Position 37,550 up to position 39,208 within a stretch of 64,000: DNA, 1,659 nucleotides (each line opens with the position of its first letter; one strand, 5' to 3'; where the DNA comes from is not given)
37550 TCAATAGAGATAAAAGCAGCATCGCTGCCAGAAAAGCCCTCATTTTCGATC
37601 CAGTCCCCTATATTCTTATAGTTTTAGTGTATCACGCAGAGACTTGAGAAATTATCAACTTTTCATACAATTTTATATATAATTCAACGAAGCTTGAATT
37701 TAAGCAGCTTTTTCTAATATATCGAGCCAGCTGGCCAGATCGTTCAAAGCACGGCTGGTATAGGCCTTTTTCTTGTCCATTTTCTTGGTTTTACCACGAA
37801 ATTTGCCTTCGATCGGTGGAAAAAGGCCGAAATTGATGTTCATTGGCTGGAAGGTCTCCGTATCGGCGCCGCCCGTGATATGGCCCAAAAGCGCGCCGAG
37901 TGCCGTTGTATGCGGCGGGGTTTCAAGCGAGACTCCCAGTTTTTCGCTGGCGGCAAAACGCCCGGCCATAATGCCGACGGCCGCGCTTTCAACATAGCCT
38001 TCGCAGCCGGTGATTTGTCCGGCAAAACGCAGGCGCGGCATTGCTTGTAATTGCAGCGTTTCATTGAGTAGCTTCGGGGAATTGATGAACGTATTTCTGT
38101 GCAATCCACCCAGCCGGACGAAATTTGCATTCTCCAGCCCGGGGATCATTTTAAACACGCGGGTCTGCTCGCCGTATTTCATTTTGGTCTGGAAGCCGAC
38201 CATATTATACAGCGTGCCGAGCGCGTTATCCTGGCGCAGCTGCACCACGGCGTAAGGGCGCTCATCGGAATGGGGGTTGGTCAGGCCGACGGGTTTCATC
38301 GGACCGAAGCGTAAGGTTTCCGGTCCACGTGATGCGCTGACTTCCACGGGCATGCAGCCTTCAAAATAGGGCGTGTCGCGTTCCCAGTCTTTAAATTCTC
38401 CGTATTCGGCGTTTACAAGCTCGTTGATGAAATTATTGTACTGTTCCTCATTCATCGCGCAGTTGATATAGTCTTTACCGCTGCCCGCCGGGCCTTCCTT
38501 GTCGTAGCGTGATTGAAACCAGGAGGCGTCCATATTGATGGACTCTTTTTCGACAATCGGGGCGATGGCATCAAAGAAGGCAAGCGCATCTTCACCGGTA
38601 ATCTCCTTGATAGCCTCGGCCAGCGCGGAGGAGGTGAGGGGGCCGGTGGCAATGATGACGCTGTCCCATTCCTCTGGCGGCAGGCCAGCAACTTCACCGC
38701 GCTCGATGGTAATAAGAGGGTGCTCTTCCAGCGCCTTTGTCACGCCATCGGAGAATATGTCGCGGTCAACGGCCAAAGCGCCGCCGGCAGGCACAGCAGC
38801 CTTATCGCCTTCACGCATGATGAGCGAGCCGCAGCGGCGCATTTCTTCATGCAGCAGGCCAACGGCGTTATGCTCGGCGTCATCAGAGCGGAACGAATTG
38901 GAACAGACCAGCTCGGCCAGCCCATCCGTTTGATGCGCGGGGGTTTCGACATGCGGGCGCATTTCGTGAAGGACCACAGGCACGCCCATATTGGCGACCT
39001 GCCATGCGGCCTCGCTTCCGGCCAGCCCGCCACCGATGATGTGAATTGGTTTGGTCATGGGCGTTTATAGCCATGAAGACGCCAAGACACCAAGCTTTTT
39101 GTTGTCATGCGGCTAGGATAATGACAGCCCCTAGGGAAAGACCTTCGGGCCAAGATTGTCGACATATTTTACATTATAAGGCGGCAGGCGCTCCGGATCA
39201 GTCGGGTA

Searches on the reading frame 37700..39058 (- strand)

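Call 21: search_protein_families(library=pfam, proteins=[window:37700-39058:-])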
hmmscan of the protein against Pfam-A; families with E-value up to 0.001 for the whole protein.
window:37700-39058:- (452 aa): 3 families
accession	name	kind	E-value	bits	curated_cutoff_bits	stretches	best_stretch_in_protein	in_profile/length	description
PF01134.28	GIDA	-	5.6e-102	342.1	22.1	1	5-373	2-387/391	Glucose inhibited division protein A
PF01266.30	DAO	-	0.00045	20.3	27.9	0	7-74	4-69/353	FAD dependent oxidoreductase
PF13450.12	NAD_binding_8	-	0.00061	20.5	21.9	0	7-37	1-31/68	NAD(P)-binding Rossmann-like domain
